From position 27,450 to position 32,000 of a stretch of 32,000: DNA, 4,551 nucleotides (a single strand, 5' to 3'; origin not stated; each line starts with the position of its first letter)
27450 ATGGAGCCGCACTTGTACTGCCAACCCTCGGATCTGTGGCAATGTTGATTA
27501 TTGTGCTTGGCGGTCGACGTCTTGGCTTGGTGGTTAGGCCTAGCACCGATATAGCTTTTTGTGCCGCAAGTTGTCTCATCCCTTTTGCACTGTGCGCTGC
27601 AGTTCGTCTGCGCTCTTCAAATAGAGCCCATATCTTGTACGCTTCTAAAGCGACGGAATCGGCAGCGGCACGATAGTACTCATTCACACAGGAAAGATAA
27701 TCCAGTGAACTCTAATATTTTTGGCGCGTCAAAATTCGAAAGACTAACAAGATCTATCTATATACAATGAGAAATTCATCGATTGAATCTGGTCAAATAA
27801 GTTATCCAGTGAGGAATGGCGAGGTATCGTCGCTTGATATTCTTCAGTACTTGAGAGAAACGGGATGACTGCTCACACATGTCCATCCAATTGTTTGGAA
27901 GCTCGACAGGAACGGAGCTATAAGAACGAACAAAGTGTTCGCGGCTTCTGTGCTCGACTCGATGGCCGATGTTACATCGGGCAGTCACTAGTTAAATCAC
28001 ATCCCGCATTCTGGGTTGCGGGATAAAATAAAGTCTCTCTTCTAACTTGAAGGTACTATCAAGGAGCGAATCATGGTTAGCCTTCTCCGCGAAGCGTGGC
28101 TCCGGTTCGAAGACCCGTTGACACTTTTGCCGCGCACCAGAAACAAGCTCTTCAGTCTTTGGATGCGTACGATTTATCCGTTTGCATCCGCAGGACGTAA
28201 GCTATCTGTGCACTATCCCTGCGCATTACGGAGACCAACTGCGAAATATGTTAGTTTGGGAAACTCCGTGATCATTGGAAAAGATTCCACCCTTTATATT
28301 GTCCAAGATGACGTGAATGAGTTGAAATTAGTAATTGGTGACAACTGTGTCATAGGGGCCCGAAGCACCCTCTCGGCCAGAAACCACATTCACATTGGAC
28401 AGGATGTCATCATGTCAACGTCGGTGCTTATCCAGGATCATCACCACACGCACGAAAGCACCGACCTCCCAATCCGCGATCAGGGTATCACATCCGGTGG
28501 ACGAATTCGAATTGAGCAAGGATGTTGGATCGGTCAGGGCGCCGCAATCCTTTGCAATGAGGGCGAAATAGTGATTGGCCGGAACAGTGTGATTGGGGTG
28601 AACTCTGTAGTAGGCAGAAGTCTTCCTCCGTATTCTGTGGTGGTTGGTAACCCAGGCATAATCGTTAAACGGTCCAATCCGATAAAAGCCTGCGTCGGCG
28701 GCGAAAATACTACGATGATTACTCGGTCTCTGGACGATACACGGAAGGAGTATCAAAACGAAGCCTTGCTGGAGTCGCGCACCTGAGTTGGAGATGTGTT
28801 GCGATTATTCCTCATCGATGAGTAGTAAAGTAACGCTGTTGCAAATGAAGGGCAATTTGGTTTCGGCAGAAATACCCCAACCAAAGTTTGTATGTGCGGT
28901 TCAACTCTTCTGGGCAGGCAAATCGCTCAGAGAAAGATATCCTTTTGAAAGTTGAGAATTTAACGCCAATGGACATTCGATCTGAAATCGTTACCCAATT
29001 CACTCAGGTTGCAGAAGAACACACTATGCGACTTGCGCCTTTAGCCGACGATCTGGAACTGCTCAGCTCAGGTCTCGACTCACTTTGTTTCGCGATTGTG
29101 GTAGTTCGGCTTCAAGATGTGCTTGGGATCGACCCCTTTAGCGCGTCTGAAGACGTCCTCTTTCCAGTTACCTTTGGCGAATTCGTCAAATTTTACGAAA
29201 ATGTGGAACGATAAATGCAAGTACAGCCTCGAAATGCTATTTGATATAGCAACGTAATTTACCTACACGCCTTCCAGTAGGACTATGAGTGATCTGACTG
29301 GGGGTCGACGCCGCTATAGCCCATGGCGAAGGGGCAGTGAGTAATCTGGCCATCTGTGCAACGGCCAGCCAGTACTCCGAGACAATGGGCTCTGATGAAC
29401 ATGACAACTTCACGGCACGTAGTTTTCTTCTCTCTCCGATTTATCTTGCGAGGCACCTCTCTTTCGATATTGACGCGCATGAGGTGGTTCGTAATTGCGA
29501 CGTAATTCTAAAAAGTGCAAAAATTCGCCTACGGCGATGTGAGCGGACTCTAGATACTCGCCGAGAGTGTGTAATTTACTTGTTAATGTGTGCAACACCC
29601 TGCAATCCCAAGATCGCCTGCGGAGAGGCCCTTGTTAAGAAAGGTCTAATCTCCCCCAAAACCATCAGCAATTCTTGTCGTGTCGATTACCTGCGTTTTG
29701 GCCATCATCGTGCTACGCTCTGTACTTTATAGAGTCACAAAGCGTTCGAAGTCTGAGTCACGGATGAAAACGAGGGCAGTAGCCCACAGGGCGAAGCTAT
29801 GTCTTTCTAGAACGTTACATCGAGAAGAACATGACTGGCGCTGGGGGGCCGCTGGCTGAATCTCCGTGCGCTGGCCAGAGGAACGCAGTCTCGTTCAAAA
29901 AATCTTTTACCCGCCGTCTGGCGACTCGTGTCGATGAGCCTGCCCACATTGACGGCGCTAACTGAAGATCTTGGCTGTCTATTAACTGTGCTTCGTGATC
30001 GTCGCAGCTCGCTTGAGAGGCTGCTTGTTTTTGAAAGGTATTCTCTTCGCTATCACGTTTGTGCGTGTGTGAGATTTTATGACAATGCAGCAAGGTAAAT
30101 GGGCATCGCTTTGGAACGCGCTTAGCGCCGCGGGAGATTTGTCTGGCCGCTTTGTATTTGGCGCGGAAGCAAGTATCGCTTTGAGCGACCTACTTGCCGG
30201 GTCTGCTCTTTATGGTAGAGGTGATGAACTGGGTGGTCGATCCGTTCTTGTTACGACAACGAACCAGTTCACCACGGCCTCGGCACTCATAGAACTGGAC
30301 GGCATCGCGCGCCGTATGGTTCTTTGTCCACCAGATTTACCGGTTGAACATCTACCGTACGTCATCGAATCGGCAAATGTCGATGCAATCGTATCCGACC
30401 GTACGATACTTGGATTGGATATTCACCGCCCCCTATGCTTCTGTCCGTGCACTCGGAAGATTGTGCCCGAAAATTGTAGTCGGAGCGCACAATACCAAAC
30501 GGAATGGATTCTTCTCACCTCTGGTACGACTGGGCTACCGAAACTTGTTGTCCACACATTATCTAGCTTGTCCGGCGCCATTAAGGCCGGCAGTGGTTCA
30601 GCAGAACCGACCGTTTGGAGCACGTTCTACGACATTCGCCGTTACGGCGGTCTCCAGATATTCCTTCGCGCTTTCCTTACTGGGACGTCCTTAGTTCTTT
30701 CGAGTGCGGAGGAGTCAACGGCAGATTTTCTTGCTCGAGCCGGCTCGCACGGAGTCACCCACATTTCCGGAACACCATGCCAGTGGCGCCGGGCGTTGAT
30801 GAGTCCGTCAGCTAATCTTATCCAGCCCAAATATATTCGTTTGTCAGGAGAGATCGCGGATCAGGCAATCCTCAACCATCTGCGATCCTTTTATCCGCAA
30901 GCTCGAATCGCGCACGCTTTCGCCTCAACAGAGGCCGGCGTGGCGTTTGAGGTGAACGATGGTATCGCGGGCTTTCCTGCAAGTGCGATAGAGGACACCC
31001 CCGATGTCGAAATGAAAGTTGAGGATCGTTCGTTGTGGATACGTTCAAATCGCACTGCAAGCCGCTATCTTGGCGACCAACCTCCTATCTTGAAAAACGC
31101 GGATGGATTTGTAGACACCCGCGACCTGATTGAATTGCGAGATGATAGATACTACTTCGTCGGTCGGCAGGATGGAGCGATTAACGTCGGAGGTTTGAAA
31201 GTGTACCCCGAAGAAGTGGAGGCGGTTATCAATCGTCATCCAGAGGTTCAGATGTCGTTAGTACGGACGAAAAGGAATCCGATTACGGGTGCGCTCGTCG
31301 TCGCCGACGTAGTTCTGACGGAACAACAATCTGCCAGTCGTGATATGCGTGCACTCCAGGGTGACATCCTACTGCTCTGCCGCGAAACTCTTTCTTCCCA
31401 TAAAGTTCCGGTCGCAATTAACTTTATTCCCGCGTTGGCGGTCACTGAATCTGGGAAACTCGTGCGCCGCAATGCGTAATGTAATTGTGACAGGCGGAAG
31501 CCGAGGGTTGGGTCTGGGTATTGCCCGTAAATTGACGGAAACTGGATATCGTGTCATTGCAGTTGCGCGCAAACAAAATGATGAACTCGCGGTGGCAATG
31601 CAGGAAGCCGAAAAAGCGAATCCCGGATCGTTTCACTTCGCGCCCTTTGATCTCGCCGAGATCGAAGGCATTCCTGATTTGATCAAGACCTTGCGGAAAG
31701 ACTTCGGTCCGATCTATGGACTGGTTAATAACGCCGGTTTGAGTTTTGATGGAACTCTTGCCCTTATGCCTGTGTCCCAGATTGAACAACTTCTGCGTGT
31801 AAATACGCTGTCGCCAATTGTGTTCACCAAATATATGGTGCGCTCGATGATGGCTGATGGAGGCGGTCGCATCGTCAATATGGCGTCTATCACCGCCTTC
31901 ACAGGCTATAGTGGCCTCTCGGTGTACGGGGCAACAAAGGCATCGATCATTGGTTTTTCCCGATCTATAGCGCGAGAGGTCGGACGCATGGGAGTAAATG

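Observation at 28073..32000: Carrier-protein-dependent acylation module (LbH acyltransferase + stand-alone ACP/PCP + adenylating ligase + FabG-like SDR) appended to the EPS locus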

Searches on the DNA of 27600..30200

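Call 22: search_rna_families(source=window, start=27600, end=30200, threshold=evalue, max_evalue=1, show_alignments=2)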
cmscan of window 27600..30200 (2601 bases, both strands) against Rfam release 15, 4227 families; matches with E-value up to 1: 0.
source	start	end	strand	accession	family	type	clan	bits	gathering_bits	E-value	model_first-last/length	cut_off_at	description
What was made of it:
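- Tried and rejected: Rfam found nothing in 27600-30200 at E<=1 (call 22).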

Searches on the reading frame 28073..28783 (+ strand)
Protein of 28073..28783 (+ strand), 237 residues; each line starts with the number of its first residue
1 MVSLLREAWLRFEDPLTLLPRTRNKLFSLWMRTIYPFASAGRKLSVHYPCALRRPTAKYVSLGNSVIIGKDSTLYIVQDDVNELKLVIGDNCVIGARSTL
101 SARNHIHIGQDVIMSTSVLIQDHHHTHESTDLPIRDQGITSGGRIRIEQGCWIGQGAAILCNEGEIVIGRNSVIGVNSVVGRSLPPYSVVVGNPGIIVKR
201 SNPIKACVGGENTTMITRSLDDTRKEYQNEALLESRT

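Call 6: search_protein_families(library=pfam, proteins=[window:28073-28783:+], max_evalue=0.01)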
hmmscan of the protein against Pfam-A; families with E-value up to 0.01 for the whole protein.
window:28073-28783:+ (237 aa): 3 families
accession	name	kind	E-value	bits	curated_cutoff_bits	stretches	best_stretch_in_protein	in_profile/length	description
PF14602.12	Hexapep_2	-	9.1e-09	35.3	27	1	86-113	2-25/34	Hexapeptide repeat of succinyl-transferase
PF00132.30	Hexapep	-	5.9e-08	32.5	27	0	145-182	2-36/36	Bacterial transferase hexapeptide (six repeats)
PF25084.1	LbH_EIF2B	-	0.00088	19.7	54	0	58-122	14-78/105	EIF2B subunit epsilon LbH domain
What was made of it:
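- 28073..28786 (+): Left-handed beta-helix (hexapeptide) acyltransferase, 237 aa, of the sugar O-acetyltransferase type. Hexapep and Hexapep_2 (call 6).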

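Call 7: search_protein_families(library=ncbifam, proteins=[window:28073-28783:+], max_evalue=0.01)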
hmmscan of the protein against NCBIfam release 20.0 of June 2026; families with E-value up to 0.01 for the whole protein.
window:28073-28783:+ (237 aa): 35 families (the best 25 are shown)
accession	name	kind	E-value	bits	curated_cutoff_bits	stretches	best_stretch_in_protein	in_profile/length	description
NF007240.0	PRK09677.1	equivalog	2.6e-19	69.5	243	1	46-202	32-185/192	putative lipopolysaccharide biosynthesis O-acetyl transferase WbbJ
NF007797.0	PRK10502.1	subfamily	1.6e-15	57.2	192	1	85-199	72-177/183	WcaF family extracellular polysaccharide biosynthesis acetyltransferase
TIGR03570.1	NeuD_NnaD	subfamily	1.9e-12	47.2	160.8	1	85-194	99-200/202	NeuD/PglB/VioB family sugar acetyltransferase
NF000311.1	Vat_ABCDEFH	equivalog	1.9e-11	43.9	300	1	83-200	55-163/201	Vat family streptogramin A O-acetyltransferase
NF041874.1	EPS_EpsC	equivalog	1.5e-10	41.1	150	1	146-201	115-167/168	serine O-acetyltransferase EpsC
TIGR04008.1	WcaF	equivalog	6.7e-10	39.1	326.3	1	68-199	54-176/180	colanic acid biosynthesis acetyltransferase WcaF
NF038307.1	EPS_acetyl_HpsU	equivalog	7.7e-10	38.7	305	1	84-195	70-172/178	hormogonium polysaccharide biosynthesis acetyltransferase HpsU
NF000097.1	stregram_VatC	exception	1e-09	38.6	425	1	84-199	64-170/212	streptogramin A O-acetyltransferase Vat(C)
TIGR03308.1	phn_thr-fam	hypoth_equivalog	1.7e-09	37.8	201.65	1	77-202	45-163/204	phosphonate metabolim protein, transferase hexapeptide repeat family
NF000490.1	chloram_CatB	equivalog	2.9e-09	36.5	350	1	72-199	43-162/210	type B chloramphenicol O-acetyltransferase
NF058585.1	HptprglPActTf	PfamEq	3.8e-09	36.4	300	2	143-202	105-161/172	heptaprenylglyceryl phosphate O-acetyltransferase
NF000020.1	stregram_VatE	exception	7.2e-09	35.6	450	1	85-201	61-169/214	streptogramin A O-acetyltransferase Vat(E)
NF007076.0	PRK09527.1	equivalog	2e-08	33.9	347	1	106-201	96-185/203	galactoside O-acetyltransferase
NF007499.0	PRK10092.1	equivalog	2.1e-08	34.2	314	1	105-200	93-182/183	maltose O-acetyltransferase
NF000147.1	stregram_VatF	exception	4.7e-08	32.8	400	1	140-201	116-174/221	streptogramin A O-acetyltransferase Vat(F)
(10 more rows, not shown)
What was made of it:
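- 28073..28786 (+): Best NCBIfam matches are WbbJ (69.5 bits) and WcaF, both below cut-off (call 7).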

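Call 29: find_encoding_contigs(protein=window:28073-28783:+, flank=10000, max_places=3)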
Protein window:28073-28783:+ (237 aa): 1 contig read that carries it; 1 place shown.
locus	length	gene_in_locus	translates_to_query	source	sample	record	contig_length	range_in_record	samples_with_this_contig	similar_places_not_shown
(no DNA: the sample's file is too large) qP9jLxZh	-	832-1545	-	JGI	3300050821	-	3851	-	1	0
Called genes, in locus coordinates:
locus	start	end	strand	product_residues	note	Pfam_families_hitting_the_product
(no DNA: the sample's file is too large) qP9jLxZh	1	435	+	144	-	?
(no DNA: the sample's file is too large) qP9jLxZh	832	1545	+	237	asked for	PF00132:Hexapep (faint), PF14602:Hexapep_2 (faint)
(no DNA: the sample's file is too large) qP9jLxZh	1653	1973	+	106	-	-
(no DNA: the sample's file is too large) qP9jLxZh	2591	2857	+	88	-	-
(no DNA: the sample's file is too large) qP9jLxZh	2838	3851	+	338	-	?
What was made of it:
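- Tried and rejected: The LbH look-up gave only a 3.9-kb contig without DNA (call 29).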

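Call 53: search_solved_structures(query=window:28073-28783:+, max_evalue=0.001, show_alignments=1)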
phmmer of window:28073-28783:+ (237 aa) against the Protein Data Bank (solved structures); distinct sequences matched with E-value up to 0.001: 38.
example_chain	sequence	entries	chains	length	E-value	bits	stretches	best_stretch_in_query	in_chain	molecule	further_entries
3srt_A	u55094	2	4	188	2.2e-11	46.9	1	105-200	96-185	Maltose O-acetyltransferase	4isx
3v4e_A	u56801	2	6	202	1.1e-08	38.1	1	89-200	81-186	Galactoside O-acetyltransferase | Putative acetyltransferase SACOL2570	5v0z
3ftt_A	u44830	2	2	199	1.1e-08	38.1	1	89-200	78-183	Putative acetyltransferase SACOL2570 | Galactoside O-acetyltransferase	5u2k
4dcl_A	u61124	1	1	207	1.3e-08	37.9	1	89-201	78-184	Putative acetyltransferase SACOL2570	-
4egg_A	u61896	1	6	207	1.1e-07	34.9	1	89-201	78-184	Putative acetyltransferase SACOL2570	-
3jqy_B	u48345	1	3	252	1.3e-06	31.3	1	65-201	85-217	Polysialic acid O-acetyltransferase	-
3ect_A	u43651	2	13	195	2.5e-06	30.4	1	87-200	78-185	Hexapeptide-repeat containing-acetyltransferase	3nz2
6mfk_A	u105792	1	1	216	2.5e-06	30.4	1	71-200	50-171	Chloramphenicol acetyltransferase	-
3eev_A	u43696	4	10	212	3.2e-06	30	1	76-199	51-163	Chloramphenicol acetyltransferase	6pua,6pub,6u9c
4m9c_A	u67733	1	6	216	6.8e-06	28.9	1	137-200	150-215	Bacterial transferase hexapeptide (Three repeats) family protein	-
6jvu_A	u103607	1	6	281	7.1e-06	28.9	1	113-202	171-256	Serine acetyltransferase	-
8i04_A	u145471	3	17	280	1.1e-05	28.3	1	113-201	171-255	Serine acetyltransferase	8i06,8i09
7e3y_A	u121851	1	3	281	1.1e-05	28.3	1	113-201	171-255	Serine acetyltransferase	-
1kqa_A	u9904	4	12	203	1.9e-05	27.5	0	108-202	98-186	GALACTOSIDE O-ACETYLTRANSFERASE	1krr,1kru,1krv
4mzu_A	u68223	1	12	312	3.1e-05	26.8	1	68-198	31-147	WxcM-like protein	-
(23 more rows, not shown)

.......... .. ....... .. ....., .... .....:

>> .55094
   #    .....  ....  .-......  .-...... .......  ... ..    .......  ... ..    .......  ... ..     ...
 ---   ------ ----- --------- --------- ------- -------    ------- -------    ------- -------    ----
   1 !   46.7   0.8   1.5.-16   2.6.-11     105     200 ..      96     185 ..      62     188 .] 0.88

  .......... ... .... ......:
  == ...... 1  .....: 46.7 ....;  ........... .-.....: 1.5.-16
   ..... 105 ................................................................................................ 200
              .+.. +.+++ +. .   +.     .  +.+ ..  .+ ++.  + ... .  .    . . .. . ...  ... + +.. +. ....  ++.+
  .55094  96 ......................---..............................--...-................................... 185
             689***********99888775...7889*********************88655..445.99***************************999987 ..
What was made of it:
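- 28073..28786 (+): Closest solved structures are maltose, galactoside and polysialic-acid O-acetyltransferases (call 53).
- On LbH sugar O-acetyltransferases (WbbJ/WcaF/MAT/GAT): The nearest solved structures are maltose and galactoside O-acetyltransferases, aligned through the His-containing loop (call 53).
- The window's LbH is of the acetyl-CoA O-acetyltransferase type (call 53).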

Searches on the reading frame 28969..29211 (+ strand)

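Call 6: search_protein_families(library=pfam, proteins=[window:28969-29211:+], max_evalue=0.01)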
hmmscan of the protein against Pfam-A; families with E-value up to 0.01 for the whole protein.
window:28969-29211:+ (81 aa): 1 family
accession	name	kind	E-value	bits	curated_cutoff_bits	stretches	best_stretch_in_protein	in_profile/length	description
PF00550.31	PP-binding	-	0.0077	16.9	20.8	1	23-55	16-48/67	Phosphopantetheine attachment site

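Call 7: search_protein_families(library=ncbifam, proteins=[window:28969-29211:+], max_evalue=0.01)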
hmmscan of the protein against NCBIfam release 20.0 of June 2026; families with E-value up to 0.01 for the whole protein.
window:28969-29211:+ (81 aa): 1 family
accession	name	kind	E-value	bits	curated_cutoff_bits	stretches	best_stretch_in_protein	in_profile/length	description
NF004533.0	PRK05883.1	equivalog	0.0033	17.2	72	1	24-71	48-88/100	acyl carrier protein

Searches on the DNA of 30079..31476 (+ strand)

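Call 92: search_dna_similar(query=L086:4621-7746:+, collection=ecoli_genomes, mode=distant, max_rows=15)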
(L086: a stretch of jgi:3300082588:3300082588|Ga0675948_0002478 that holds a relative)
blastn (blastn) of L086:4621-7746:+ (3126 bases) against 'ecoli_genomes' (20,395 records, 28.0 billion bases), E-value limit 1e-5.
No match.
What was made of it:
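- Tried and rejected: A blastn search of a low-GC trio locus against 5,426 E. coli genomes found nothing (call 92), so the trio could not be tied to an O-antigen of known structure.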

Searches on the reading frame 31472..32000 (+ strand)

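Call 6: search_protein_families(library=pfam, proteins=[window:31472-32000:+], max_evalue=0.01)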
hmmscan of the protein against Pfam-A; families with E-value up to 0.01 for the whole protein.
window:31472-32000:+ (176 aa): 4 families
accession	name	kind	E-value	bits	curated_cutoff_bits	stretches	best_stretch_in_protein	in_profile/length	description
PF00106.31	adh_short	-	2.4e-42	145.1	26.6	1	3-175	2-172/195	short chain dehydrogenase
PF13561.12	adh_short_C2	-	4e-28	99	27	1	11-175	6-166/236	Enoyl-(Acyl carrier protein) reductase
PF08659.16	KR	-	1.1e-12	48.7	22.6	1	4-165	3-162/180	KR domain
PF01370.27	Epimerase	-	0.002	18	20.9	1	4-73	1-62/240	NAD dependent epimerase/dehydratase family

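Call 7: search_protein_families(library=ncbifam, proteins=[window:31472-32000:+], max_evalue=0.01)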
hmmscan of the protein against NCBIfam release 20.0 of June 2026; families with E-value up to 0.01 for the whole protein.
window:31472-32000:+ (176 aa): 224 families (the best 25 are shown)
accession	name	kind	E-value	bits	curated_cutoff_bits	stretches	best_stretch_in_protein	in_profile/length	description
NF009464.0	PRK12824.1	subfamily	4.5e-35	121.5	269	1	3-175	4-175/245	3-oxoacyl-ACP reductase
TIGR01830.1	3oxo_ACP_reduc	equivalog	2.4e-34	119.1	297.75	1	4-175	1-171/239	3-oxoacyl-[acyl-carrier-protein] reductase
TIGR01829.1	AcAcCoA_reduct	subfamily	2.2e-32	112.6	302.1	1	5-175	4-173/242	acetoacetyl-CoA reductase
NF005559.1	PRK07231.1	subfamily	4.3e-32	111.6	215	1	2-174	5-175/249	glucose 1-dehydrogenase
NF009466.0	PRK12826.1-2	subfamily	5.7e-32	111.1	222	1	2-175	4-177/248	3-oxoacyl-ACP reductase FabG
NF004198.0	PRK05653.1-3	equivalog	6.9e-32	110.8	296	1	2-175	8-179/248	3-oxoacyl-ACP reductase FabG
NF004197.0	PRK05653.1-1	equivalog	2.3e-31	109.3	332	1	3-175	9-179/249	3-oxoacyl-ACP reductase FabG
NF005672.0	PRK07454.1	equivalog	1.4e-30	106.2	234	1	2-171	7-174/241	SDR family oxidoreductase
TIGR01963.1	PHB_DH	subfamily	1e-29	103.6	307.05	1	2-175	2-173/255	3-hydroxybutyrate dehydrogenase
NF009093.0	PRK12429.1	subfamily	1.7e-29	102.9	258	1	3-175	7-177/259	3-hydroxybutyrate dehydrogenase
NF005893.0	PRK07856.1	equivalog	7.5e-29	100.8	255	1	2-169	10-167/255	SDR family oxidoreductase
NF006070.0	PRK08213.1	subfamily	1.8e-28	99.7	279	1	3-175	14-189/259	gluconate 5-dehydrogenase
NF004200.0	PRK05653.1-5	equivalog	2.9e-28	99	273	1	2-173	3-174/242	3-oxoacyl-ACP reductase FabG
NF005878.0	PRK07825.1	subfamily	1e-27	97.2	287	1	2-176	10-178/278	short chain dehydrogenase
NF006565.0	PRK09072.1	equivalog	1.2e-27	97.1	238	1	2-172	6-171/265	SDR family oxidoreductase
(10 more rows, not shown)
